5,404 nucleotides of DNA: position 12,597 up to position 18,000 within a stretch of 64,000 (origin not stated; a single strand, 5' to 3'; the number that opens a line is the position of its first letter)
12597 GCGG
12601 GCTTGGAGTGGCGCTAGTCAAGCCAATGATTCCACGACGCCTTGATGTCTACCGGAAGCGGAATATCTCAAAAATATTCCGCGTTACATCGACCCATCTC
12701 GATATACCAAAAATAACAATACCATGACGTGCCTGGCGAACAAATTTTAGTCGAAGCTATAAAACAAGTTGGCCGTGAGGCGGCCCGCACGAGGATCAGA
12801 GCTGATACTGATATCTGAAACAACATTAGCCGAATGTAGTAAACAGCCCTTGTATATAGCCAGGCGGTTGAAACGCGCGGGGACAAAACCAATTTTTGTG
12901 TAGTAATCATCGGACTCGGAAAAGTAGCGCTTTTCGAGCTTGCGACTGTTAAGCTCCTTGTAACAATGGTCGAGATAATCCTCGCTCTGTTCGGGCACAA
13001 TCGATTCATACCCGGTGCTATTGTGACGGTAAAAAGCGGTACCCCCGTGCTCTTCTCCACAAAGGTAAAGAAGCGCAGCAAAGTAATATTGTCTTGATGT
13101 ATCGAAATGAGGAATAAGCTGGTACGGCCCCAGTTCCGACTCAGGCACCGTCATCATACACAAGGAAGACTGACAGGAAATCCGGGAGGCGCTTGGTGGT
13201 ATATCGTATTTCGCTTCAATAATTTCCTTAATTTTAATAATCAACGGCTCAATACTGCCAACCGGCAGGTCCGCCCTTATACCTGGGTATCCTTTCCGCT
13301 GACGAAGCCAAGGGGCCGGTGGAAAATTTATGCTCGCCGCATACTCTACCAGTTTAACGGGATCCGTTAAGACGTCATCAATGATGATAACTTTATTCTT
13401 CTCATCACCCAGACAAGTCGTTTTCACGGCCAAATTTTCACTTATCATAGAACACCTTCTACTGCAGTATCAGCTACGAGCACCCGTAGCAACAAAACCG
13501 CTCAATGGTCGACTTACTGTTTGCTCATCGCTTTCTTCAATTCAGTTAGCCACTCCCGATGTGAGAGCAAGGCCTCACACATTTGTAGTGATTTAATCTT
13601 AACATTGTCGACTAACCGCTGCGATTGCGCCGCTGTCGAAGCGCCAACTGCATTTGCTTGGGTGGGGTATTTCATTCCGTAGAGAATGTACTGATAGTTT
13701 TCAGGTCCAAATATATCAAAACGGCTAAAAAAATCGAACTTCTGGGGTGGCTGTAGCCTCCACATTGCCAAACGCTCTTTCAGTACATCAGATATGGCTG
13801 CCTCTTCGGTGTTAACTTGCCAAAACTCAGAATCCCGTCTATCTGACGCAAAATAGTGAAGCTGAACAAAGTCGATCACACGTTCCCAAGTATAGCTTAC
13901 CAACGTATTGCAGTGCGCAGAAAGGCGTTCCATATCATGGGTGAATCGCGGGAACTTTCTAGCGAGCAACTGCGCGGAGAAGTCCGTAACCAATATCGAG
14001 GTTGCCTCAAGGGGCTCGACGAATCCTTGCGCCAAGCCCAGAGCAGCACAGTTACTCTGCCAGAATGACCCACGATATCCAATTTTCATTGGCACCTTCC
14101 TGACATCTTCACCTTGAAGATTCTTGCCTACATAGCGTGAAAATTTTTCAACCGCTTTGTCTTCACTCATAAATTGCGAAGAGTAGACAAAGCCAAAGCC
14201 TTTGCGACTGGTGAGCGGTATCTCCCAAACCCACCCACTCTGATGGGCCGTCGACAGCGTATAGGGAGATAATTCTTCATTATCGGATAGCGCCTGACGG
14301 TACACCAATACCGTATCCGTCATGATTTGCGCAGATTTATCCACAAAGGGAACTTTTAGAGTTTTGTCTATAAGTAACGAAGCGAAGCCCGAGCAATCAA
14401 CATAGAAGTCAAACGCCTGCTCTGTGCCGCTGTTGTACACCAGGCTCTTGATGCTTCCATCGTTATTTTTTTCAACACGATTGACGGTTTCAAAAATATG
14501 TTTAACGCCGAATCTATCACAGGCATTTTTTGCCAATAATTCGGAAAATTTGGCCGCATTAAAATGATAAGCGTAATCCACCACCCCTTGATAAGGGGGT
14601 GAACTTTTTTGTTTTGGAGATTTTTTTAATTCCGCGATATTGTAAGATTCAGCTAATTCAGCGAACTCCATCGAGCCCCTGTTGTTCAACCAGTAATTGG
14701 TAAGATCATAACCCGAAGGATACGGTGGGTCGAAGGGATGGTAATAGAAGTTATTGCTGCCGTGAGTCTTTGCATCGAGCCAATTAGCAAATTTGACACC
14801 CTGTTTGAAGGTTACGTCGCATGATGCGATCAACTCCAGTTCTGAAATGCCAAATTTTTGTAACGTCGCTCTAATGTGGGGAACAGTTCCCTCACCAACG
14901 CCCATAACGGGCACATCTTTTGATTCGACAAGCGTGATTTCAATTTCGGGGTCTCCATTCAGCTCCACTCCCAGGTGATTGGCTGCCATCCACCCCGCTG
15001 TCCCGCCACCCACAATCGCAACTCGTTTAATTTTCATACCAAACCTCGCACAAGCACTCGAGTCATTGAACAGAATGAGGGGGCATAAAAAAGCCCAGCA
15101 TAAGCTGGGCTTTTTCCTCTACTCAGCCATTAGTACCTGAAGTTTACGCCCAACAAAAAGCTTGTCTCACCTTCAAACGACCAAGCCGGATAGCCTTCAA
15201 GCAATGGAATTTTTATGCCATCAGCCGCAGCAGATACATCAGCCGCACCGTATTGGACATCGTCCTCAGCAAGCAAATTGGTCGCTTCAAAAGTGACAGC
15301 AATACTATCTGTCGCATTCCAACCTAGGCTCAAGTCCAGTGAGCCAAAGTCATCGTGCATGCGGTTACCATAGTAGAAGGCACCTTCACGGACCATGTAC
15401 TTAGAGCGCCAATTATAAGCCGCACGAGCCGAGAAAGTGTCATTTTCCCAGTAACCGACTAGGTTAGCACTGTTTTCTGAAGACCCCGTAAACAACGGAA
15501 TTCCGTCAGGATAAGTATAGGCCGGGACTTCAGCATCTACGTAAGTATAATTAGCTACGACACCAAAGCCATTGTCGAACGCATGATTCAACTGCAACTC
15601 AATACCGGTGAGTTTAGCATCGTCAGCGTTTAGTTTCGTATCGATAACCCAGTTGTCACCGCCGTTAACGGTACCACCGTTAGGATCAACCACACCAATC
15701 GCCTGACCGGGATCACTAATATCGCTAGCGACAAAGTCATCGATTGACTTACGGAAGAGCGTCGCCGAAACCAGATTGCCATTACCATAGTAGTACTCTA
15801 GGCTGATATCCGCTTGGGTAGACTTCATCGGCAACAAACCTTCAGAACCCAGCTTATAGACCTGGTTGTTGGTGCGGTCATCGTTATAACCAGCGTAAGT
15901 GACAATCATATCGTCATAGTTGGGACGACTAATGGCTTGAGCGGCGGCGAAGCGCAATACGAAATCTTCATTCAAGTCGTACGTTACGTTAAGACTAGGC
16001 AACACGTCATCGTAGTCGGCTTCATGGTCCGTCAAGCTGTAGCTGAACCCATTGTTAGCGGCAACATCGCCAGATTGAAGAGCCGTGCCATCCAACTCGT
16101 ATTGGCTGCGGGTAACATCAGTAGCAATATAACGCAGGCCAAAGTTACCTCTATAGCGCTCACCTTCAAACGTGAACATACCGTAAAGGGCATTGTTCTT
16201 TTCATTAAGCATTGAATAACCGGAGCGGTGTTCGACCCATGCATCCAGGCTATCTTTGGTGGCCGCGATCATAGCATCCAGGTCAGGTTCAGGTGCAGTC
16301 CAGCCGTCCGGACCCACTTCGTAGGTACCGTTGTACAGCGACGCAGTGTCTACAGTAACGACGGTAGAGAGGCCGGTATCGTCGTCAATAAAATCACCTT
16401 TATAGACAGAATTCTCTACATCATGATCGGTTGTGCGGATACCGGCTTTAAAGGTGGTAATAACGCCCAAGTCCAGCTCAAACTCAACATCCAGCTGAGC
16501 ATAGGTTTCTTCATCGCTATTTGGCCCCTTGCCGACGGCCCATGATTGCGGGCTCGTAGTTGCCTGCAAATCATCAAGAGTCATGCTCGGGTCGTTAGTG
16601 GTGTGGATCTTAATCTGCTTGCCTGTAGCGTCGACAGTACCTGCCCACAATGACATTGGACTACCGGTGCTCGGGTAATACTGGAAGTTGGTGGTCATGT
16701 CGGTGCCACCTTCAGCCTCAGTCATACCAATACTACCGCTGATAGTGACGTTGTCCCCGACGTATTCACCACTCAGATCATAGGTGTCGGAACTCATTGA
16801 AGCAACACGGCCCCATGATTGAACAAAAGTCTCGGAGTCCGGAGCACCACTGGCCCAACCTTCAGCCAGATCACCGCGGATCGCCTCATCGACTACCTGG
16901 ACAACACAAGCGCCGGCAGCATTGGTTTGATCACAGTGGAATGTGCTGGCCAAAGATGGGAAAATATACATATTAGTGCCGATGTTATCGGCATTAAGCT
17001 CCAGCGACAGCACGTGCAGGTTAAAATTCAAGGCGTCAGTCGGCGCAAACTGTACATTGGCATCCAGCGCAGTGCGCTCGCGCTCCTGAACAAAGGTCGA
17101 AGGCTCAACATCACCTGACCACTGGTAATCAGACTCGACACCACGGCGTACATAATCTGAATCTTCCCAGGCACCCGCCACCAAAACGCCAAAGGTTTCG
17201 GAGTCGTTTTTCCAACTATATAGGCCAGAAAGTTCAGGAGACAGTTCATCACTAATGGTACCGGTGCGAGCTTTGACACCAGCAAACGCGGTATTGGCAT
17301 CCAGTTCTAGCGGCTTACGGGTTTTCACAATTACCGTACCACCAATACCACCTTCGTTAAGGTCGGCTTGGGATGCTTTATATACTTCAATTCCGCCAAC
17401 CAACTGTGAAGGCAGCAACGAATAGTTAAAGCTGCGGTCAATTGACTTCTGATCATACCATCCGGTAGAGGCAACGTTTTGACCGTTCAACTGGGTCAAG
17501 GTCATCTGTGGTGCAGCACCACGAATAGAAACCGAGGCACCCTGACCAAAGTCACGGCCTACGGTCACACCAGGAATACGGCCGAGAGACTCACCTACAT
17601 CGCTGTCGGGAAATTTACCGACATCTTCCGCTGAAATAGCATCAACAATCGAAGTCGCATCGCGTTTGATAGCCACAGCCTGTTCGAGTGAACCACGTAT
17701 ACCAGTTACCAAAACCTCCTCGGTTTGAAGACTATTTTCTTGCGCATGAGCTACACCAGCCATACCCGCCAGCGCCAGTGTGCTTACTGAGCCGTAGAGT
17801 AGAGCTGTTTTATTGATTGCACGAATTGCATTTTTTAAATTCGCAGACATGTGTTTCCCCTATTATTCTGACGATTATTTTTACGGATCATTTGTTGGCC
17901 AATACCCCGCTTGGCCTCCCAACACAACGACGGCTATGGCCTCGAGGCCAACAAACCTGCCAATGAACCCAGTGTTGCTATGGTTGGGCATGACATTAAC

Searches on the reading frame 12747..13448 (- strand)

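Call 93: search_protein_families(library=pfam, proteins=[window:12747-13448:-])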
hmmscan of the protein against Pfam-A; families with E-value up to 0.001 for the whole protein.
window:12747-13448:- (233 aa): 1 family
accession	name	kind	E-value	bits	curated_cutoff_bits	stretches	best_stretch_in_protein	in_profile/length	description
PF20043.4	DUF6445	-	5.4e-64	216.6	24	1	5-229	2-223/224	Family of unknown function (DUF6445)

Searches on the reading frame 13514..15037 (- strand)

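Call 93: search_protein_families(library=pfam, proteins=[window:13514-15037:-])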
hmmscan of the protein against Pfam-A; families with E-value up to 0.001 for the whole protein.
window:13514-15037:- (507 aa): 3 families
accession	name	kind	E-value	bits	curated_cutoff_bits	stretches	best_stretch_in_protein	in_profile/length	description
PF04820.20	Trp_halogenase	-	7.7e-125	417.7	21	1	5-463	1-450/458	Tryptophan halogenase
PF01266.30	DAO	-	2e-05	24.7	27.9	1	5-230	1-220/353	FAD dependent oxidoreductase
PF13454.12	NAD_binding_9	-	4.1e-05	24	21.8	0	7-42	1-35/155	FAD-NAD(P)-binding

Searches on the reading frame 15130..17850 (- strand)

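Call 93: search_protein_families(library=pfam, proteins=[window:15130-17850:-])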
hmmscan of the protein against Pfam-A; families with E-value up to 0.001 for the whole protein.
window:15130-17850:- (906 aa): 3 families
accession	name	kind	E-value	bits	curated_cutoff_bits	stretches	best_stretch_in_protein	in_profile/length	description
PF00593.30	TonB_dep_Rec_b-barrel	-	1.8e-32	114.2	27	1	421-859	30-436/436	TonB dependent receptor-like, beta-barrel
PF07715.20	Plug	-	3.2e-16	60.2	23.9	1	62-172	2-107/107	TonB-dependent Receptor Plug Domain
PF14905.12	OMP_b-brl_3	-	9e-11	41.9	27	1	546-861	108-375/408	Outer membrane protein beta-barrel family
